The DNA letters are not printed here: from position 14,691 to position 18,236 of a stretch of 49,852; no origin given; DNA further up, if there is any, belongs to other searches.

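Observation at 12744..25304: Seven-gene operon: one giant CBM-bearing binding protein, two permease pairs, an NHL/Yip1 membrane fusion and a 1081-aa secreted protein, with no ATPase and no regulator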

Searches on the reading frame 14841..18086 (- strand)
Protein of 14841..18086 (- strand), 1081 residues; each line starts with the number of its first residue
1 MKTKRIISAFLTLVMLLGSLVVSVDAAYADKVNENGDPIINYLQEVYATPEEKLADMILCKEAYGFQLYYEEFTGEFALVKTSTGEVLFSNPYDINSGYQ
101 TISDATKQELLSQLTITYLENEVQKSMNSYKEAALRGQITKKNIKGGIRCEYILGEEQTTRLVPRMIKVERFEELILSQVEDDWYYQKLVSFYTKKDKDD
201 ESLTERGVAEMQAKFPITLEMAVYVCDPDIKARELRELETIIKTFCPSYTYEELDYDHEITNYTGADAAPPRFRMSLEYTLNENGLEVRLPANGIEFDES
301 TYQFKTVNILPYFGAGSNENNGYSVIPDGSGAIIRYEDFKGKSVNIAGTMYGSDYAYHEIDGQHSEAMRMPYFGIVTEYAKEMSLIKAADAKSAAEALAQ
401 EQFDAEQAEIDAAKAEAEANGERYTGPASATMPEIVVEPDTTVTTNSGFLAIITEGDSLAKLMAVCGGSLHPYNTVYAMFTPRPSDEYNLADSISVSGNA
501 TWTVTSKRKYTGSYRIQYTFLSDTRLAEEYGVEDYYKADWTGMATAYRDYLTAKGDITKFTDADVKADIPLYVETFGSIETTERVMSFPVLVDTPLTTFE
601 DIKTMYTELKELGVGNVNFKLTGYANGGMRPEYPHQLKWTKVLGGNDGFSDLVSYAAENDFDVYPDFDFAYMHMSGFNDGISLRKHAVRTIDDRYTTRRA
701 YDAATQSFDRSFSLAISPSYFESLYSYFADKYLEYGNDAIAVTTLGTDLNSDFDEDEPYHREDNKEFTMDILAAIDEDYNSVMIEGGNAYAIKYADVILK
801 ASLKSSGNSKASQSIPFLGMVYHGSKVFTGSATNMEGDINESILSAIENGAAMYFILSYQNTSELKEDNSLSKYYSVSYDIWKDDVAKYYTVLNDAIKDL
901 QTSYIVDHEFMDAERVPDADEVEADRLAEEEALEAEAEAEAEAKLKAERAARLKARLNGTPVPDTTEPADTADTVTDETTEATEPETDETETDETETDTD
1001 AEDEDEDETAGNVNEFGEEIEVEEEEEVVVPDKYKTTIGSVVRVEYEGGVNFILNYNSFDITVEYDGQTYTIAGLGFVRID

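Call 4: search_protein_families(library=pfam, proteins=[window:14841-18086:-], max_evalue=0.01)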
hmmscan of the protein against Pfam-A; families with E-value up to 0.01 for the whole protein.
window:14841-18086:- (1081 aa): 1 family
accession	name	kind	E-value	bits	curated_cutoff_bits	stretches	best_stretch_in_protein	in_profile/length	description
PF18952.6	DUF5696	-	4.4e-141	471.8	25.6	2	444-912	131-577/612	Family of unknown function (DUF5696)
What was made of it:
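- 14841..18086 (-): Secreted DUF5696 protein (1081 aa): an N-terminal domain, a beta-sandwich, a (beta/alpha)8 barrel and a C-terminal beta-domain that is interrupted by an acidic low-complexity insert. The fold is GH129/GH101-like, so it is a putative glycosidase. Pfam DUF5696 E 4.4e-141 (call 4).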

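Call 9: search_protein_families(library=ncbifam, proteins=[window:14841-18086:-], max_evalue=0.001)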
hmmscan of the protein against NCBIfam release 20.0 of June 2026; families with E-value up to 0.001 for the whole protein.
window:14841-18086:- (1081 aa): 0 families

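Call 10: search_solved_structures(query=window:14841-18086:-, max_evalue=1)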
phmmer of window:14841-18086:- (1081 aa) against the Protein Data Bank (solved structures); distinct sequences matched with E-value up to 1: 0.
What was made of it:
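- Tried and rejected: Single-sequence search of DUF5696 against the PDB gave no hit (call 10).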

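Call 11: find_homologous_proteins(query=window:14841-18086:-, max_evalue=1e-10)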
Query window:14841-18086:- (1081 aa): 904 proteins with E <= 1e-10 among 8000 candidates; the best 120 are listed.
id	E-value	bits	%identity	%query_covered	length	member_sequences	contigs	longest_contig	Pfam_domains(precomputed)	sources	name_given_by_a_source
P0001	0.0e+0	2342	97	100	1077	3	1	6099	PF18952.7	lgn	-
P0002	0.0e+0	2067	84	100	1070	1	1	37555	PF18952.7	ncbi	-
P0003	0.0e+0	2027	88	85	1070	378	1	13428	PF18952.7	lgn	-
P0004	0.0e+0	1986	87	85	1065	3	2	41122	PF18952.7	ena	-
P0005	0.0e+0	1947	87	84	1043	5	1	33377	PF18952.7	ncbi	-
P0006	0.0e+0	1898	80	100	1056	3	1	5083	PF18952.7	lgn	-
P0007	0.0e+0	1867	77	100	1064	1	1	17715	PF18952.7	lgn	-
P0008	0.0e+0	1864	79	99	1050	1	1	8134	PF18952.7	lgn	-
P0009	0.0e+0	1750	72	100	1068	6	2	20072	PF18952.7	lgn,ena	-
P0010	0.0e+0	1713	75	86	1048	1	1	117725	PF18952.7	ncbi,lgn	-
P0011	0.0e+0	1689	75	86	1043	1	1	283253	PF18952.7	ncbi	-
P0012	0.0e+0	1679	72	100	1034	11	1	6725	PF18952.7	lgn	-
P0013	0.0e+0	1670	72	100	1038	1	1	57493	PF18952.7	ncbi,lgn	-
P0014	0.0e+0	1666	70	100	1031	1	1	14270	PF18952.7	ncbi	ncbi:MAG: DUF5696 domain-containing protein [Eubacteriales bacterium]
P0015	0.0e+0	1665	74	85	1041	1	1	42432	PF18952.7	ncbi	-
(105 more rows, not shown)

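Call 13: find_related_loci(query=A1, collection=genome_contigs, flank=10000)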
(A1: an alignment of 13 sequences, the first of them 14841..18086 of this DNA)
Query A1 (1081 aa) in genome_contigs; peptide patterns used: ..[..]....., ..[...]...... (x = any residue, [..] = any of these).
319 stretches matched a pattern; 207 encode a relative of the query (tblastn E <= 1e-3); the best 80 are kept; 80 distinct loci.
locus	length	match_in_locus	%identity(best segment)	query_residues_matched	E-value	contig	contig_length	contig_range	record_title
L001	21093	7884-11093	84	1-1081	0e+0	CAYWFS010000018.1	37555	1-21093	MAG TPA_asm: uncultured Ruminococcus sp. isolate SRP225648_co1_179 genome assembly, contig: NODE_2112_length_37555_cov_2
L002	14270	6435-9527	70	1-1081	0e+0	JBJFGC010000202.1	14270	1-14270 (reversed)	MAG: Eubacteriales bacterium isolate PUUB45_bin.047 NODE_2871_length_14270_cov_4.680689, whole genome shotgun sequence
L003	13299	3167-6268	72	1-1081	0e+0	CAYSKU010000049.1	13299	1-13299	MAG TPA_asm: uncultured Ruminococcus sp. isolate SRP313737_co1_328 genome assembly, contig: NODE_7108_length_13299_cov_7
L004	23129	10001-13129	67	1-1081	0e+0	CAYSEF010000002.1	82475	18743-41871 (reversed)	MAG TPA_asm: uncultured Ruminococcus sp. isolate SRP350583_co2_77 genome assembly, contig: NODE_280_length_82475_cov_31.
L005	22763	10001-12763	75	1-926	0e+0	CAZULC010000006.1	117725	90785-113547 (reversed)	MAG TPA_asm: uncultured Ruminococcus sp. isolate SRP222994_co1_572 genome assembly, contig: NODE_115_length_117725_cov_9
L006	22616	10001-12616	73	1-922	0e+0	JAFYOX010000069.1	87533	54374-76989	MAG: Clostridia bacterium isolate RGIG7288 Water_buffalos_Cecum-4__c482600, whole genome shotgun sequence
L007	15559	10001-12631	71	1-922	0e+0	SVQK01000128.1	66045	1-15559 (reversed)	MAG: Oscillospiraceae bacterium isolate SIG615 k141_809737, whole genome shotgun sequence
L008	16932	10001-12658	71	1-922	0e+0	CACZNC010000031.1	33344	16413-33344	MAG: uncultured Ruminococcus sp. isolate RUG12770 genome assembly, contig: RUG12770_asm_31, whole genome shotgun sequenc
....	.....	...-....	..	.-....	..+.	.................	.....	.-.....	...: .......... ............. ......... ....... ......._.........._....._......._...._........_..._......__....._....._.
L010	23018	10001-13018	61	1-1081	0e+0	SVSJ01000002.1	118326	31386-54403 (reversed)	MAG: Oscillospiraceae bacterium isolate SIG666 NODE_3668_length_118326_cov_3.704346, whole genome shotgun sequence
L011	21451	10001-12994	60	1-1081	0e+0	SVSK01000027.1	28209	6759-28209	MAG: Oscillospiraceae bacterium isolate SIG667 NODE_33833_length_28209_cov_7.379211, whole genome shotgun sequence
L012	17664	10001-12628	68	1-926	0e+0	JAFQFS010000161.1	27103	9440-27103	MAG: Clostridia bacterium isolate RGIG1778 Goat_Cecum-4__c863753, whole genome shotgun sequence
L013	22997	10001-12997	60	1-1081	0e+0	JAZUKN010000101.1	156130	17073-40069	MAG: Eubacteriales bacterium isolate T1900045249_TH20190019.MAGScoT_cleanbin_000010 SGB_5724_k141_5315163, whole genome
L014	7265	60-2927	64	4-956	0e+0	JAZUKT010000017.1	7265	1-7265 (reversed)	MAG: Eubacteriales bacterium isolate T1900045248_TH20190018.MAGScoT_cleanbin_000045 SGB_5697_k141_1950166, whole genome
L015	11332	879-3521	71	1-922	0e+0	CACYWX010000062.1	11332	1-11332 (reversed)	MAG: uncultured Ruminococcus sp. isolate RUG12348 genome assembly, contig: RUG12348_asm_62, whole genome shotgun sequenc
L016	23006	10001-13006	57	1-1081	0e+0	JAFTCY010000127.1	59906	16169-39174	MAG: Clostridia bacterium isolate RGIG3705 Goat_Rumen.Co__c2688200, whole genome shotgun sequence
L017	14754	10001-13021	58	1-1081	0e+0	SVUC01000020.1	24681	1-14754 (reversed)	MAG: Oscillospiraceae bacterium isolate SIG711 NODE_39606_length_24681_cov_1.528183, whole genome shotgun sequence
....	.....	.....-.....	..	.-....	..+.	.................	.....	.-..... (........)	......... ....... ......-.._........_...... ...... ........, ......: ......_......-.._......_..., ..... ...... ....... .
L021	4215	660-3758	58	1-1081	0e+0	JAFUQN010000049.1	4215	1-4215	MAG: Bacillota bacterium isolate RGIG4734 Roe_deer_Rectum.Co__c908475, whole genome shotgun sequence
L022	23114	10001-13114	72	1-1081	0e+0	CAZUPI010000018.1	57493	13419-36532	MAG TPA_asm: uncultured Ruminococcus sp. isolate SRP222994_co1_84 genome assembly, contig: NODE_839_length_57493_cov_5.9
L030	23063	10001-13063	55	1-1080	0e+0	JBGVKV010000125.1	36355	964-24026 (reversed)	MAG: Eubacteriales bacterium isolate fecal_MAG_297 fecal_MAG_297_contig_0125, whole genome shotgun sequence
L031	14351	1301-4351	54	1-1081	0e+0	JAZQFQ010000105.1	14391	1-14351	MAG: Eubacteriales bacterium isolate T1900044632_TS20190098.MAGScoT_cleanbin_000048 SGB_1070_k141_1334391, whole genome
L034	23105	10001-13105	53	1-1081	0e+0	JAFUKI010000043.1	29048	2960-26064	MAG: Clostridia bacterium isolate RGIG4573 Roe_deer_Rectum-2__c146608, whole genome shotgun sequence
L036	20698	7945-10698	53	1-962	0e+0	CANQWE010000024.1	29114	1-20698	MAG: uncultured Clostridia bacterium isolate Lapin-012__bin86 genome assembly, contig: Lapin-012__NODE_2439_length_29114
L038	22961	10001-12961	52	2-1081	0e+0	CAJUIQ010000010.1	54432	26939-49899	MAG TPA_asm: uncultured Eubacteriales bacterium isolate MGBC142214 genome assembly, contig: MGBC142214.10, whole genome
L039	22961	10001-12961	52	2-1081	0e+0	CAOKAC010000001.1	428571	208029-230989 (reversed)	MAG TPA_asm: uncultured Clostridia bacterium isolate SRR15604574_bin.43_metawrap_v1.3_MAG genome assembly, contig: NODE.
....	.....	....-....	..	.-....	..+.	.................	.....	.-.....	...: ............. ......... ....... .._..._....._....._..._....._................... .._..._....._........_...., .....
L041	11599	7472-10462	47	2-1081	0e+0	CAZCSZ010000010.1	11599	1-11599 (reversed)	MAG TPA_asm: uncultured Ruminococcus sp. isolate SRP350583_co2_559 genome assembly, contig: NODE_8352_length_11599_cov_8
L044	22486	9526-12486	52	1-1081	0e+0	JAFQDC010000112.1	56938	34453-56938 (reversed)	MAG: Clostridia bacterium isolate RGIG1710 Goat_Cecum-2__c806898, whole genome shotgun sequence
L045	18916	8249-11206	48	1-1081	0e+0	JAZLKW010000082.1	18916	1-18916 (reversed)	MAG: Candidatus Avispirillum sp. isolate T1900044958_TA20190014.MAGScoT_cleanbin_000045 SGB_3890_k141_812245, whole geno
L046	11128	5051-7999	52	1-1081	0e+0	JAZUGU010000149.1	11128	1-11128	MAG: Candidatus Avispirillum sp. isolate T1900045283_TH20190053.MAGScoT_cleanbin_000003 SGB_5962_k141_418996, whole geno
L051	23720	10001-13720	49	2-1078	0e+0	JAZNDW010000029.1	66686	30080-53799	MAG: Eubacteriales bacterium isolate T1900044725_TS20190191.MAGScoT_cleanbin_000012 SGB_1932_k141_84694, whole genome sh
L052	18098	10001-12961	45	1-1081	0e+0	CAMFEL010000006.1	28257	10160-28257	MAG: uncultured Clostridia bacterium isolate SRR15057928_bin.3_metaWRAP_v1.3_MAG genome assembly, contig: ERZ10407477.70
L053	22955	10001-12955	46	1-1081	0e+0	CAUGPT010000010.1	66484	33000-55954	MAG TPA_asm: uncultured Eubacteriales bacterium isolate SRR16279955_bin.51_MetaWRAP_v1.3_MAG genome assembly, contig: ER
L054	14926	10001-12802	50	4-1081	0e+0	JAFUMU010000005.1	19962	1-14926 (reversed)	MAG: Clostridia bacterium isolate RGIG4637 Roe_deer_Rectum-4__c57940, whole genome shotgun sequence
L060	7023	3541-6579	45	1-1081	0e+0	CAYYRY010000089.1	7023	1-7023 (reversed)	MAG TPA_asm: uncultured Ruminococcus sp. isolate SRP315200_co1_819 genome assembly, contig: NODE_25785_length_7023_cov_4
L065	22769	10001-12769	48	2-955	0e+0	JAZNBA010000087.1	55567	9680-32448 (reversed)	MAG: Eubacteriales bacterium isolate T1900044743_TS20190209.MAGScoT_cleanbin_000081 SGB_2092_k141_3236324, whole genome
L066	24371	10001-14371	47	2-1078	0e+0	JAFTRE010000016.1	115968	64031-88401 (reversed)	MAG: Clostridia bacterium isolate RGIG4075 Roe_deer_Cecum.Co__c1221216, whole genome shotgun sequence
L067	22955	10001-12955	49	1-1081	0e+0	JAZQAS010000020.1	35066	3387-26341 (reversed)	MAG: Candidatus Avispirillum sp. isolate T1900044642_TS20190108.MAGScoT_cleanbin_000059 SGB_1286_k141_1850407, whole gen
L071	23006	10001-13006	58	1-1081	0e+0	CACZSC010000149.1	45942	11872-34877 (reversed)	MAG: uncultured Ruminococcus sp. isolate RUG12901 genome assembly, contig: RUG12901_asm_149, whole genome shotgun sequen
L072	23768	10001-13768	48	2-1081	0e+0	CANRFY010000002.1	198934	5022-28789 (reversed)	MAG: uncultured Clostridia bacterium isolate Lapin-023__bin17 genome assembly, contig: Lapin-023__NODE_31_length_198934_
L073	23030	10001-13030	45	4-962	0e+0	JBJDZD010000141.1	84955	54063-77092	MAG: Eubacteriales bacterium isolate LOHA14_bin.037 NODE_81_length_84955_cov_6.697279, whole genome shotgun sequence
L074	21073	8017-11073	47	1-1081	0e+0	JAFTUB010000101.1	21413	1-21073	MAG: Clostridia bacterium isolate RGIG4150 Roe_deer_Colon-1__c382432, whole genome shotgun sequence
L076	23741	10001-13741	48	2-1081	0e+0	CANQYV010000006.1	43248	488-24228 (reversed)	MAG: uncultured Clostridia bacterium isolate Lapin-015__bin11 genome assembly, contig: Lapin-015__NODE_667_length_43248_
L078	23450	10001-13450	40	1-1081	0e+0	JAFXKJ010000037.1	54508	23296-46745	MAG: Clostridia bacterium isolate RGIG6494 Sheep_Rectum.Co__c742202, whole genome shotgun sequence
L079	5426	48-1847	68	446-1081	0e+0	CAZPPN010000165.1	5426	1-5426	MAG TPA_asm: uncultured Ruminococcus sp. isolate SRP315200_co1_865 genome assembly, contig: NODE_37783_length_5426_cov_5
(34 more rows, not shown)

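Call 26: search_protein_families(library=pfam, proteins=[L004:972-1934:-, L006:777-2039:+, L030:15248-17881:-, L004:15498-17045:+, L004:14-856:+, L036:13922-15457:-, L016:15303-16106:-], max_evalue=0.001)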
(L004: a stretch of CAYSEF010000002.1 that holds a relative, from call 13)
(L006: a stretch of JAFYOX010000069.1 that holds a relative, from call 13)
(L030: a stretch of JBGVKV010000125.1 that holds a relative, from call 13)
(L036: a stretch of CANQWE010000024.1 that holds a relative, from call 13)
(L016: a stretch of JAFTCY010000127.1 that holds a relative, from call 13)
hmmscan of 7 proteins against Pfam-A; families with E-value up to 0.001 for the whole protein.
L004:972-1934:- (320 aa): 2 families
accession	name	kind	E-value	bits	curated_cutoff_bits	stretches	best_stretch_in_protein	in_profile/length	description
PF00480.26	ROK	-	1.5e-65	222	22.9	1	3-318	1-290/294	ROK family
PF01869.26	BcrAD_BadFG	-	2.6e-05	24.3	31.5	0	4-318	1-270/271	BadF/BadG/BcrA/BcrD ATPase family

L006:777-2039:+ (420 aa): 1 family
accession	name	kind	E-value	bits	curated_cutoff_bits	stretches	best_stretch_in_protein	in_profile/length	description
PF00266.25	Aminotran_5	-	2.4e-69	234.6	21.5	1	51-403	1-368/371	Aminotransferase class-V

L030:15248-17881:- (877 aa): 3 families
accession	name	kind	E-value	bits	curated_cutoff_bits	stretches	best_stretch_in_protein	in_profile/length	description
PF01411.24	tRNA-synt_2c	-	4.1e-194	646.6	30.3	1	9-555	2-551/552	tRNA synthetases class II (A)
PF07973.19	tRNA_SAD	-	1.5e-18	67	24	1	653-696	1-44/44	Threonyl and Alanyl tRNA synthetase second additional domain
PF02272.25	DHHA1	-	1.5e-10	41.9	25.9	1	774-873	4-101/102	DHHA1 domain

L004:15498-17045:+ (515 aa): 0 families

L004:14-856:+ (280 aa): 0 families

L036:13922-15457:- (511 aa): 2 families
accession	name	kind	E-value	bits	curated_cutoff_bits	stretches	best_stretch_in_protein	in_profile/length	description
PF00107.32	ADH_zinc_N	-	1.3e-11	45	31.8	1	273-417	1-128/129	Zinc-binding dehydrogenase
PF08240.17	ADH_N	-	3.2e-08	34.2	23.5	1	112-211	2-97/104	Alcohol dehydrogenase GroES-like domain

L016:15303-16106:- (267 aa): 6 families
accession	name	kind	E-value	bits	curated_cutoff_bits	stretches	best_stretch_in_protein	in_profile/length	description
PF00005.33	ABC_tran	-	1.3e-27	97.5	25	1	28-180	1-137/137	ABC transporter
PF13304.12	AAA_21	-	6.1e-11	43.4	27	2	126-213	211-301/304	AAA domain, putative AbiEii toxin, Type IV TA system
PF02463.25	SMC_N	-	1.4e-08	34.9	40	1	39-214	25-201/220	RecF/RecN/SMC N terminal domain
PF13555.12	AAA_29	-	0.00019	21.6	27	1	31-59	15-43/61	P-loop containing region of AAA domain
PF09818.15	ABC_ATPase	-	0.00019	21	23.2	0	153-230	159-251/283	P-loop domain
PF13476.12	AAA_23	-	0.00022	22.3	27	1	32-65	14-46/201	AAA domain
